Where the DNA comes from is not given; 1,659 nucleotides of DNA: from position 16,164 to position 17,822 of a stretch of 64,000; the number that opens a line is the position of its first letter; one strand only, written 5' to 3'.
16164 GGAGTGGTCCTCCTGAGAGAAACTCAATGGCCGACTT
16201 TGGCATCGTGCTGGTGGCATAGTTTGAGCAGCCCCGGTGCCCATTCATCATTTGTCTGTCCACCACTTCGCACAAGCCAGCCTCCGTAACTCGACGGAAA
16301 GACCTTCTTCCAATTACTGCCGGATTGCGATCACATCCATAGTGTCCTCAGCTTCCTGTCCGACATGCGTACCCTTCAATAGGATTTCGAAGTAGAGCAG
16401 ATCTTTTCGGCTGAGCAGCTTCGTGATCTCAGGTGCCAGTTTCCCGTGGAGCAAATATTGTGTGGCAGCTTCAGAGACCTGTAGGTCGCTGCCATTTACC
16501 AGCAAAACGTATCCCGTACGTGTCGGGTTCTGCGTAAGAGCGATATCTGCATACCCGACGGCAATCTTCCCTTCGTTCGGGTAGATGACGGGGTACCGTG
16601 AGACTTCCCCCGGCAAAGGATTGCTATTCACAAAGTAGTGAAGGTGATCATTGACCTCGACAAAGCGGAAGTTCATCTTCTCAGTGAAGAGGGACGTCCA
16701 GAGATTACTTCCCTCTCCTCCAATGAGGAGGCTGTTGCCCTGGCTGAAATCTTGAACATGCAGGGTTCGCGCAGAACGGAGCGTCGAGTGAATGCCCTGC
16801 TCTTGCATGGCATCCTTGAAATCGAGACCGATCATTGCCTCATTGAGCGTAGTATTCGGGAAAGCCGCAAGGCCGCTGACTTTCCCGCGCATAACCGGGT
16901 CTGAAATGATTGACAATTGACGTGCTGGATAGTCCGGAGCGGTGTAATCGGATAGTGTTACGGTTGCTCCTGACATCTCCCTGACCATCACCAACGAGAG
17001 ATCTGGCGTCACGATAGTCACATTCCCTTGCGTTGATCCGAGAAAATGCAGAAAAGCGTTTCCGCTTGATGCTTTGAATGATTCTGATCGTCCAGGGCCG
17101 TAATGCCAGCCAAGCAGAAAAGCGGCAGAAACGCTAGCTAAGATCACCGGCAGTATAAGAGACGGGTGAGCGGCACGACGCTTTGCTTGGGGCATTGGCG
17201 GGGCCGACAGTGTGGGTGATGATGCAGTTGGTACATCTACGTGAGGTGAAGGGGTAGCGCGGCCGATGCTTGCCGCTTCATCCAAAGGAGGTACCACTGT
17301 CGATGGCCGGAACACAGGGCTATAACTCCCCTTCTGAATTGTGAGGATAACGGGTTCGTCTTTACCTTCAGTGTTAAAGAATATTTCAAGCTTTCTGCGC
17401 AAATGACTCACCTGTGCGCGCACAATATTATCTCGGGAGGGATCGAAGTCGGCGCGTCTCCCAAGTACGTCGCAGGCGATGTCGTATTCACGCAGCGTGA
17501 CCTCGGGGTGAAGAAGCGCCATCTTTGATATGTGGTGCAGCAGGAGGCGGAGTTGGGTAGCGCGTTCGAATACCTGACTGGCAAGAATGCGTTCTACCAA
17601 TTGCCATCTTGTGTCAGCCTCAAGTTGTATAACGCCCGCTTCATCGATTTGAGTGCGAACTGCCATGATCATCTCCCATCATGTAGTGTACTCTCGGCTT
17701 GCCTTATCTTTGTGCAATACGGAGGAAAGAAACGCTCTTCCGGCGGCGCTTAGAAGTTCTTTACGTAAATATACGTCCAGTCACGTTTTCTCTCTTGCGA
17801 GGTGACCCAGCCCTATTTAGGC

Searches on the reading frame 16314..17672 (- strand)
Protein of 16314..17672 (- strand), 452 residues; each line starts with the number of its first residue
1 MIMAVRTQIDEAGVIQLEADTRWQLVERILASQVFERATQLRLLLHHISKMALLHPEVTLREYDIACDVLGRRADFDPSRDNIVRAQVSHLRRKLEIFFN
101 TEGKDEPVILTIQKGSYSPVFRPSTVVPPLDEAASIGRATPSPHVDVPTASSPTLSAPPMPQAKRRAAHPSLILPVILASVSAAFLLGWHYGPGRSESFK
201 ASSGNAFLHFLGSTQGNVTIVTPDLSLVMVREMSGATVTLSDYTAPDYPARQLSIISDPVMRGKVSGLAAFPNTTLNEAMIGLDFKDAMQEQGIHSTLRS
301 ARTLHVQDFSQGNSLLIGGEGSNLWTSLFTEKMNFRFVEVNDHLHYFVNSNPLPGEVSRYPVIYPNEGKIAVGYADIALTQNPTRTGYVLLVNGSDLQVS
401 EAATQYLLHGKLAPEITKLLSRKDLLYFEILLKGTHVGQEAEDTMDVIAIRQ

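Call 67: search_protein_families(library=pfam, proteins=[window:16314-17672:-], max_evalue=0.0001)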
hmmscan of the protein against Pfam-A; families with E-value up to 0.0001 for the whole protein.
window:16314-17672:- (452 aa): 0 families

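Call 82: search_protein_families(library=pfam, proteins=[window:16314-17672:-], max_evalue=5)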
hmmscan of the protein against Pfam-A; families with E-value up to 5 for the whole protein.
window:16314-17672:- (452 aa): 2 families
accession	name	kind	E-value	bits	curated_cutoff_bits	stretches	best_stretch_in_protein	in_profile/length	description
PF00486.34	Trans_reg_C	-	0.041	14.4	26.2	1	64-117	29-75/77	Transcriptional regulatory protein, C terminal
PF24086.1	DUF7371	-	0.18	12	27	1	183-217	35-69/199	Domain of unknown function (DUF7371)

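Call 83: search_solved_structures(query=window:16314-17672:-, max_evalue=5)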
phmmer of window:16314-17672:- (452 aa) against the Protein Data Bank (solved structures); distinct sequences matched with E-value up to 5: 1.
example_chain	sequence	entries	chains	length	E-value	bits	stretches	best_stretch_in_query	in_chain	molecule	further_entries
7ym8_D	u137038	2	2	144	1.1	11.2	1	179-226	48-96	nanobody 29 | Nb29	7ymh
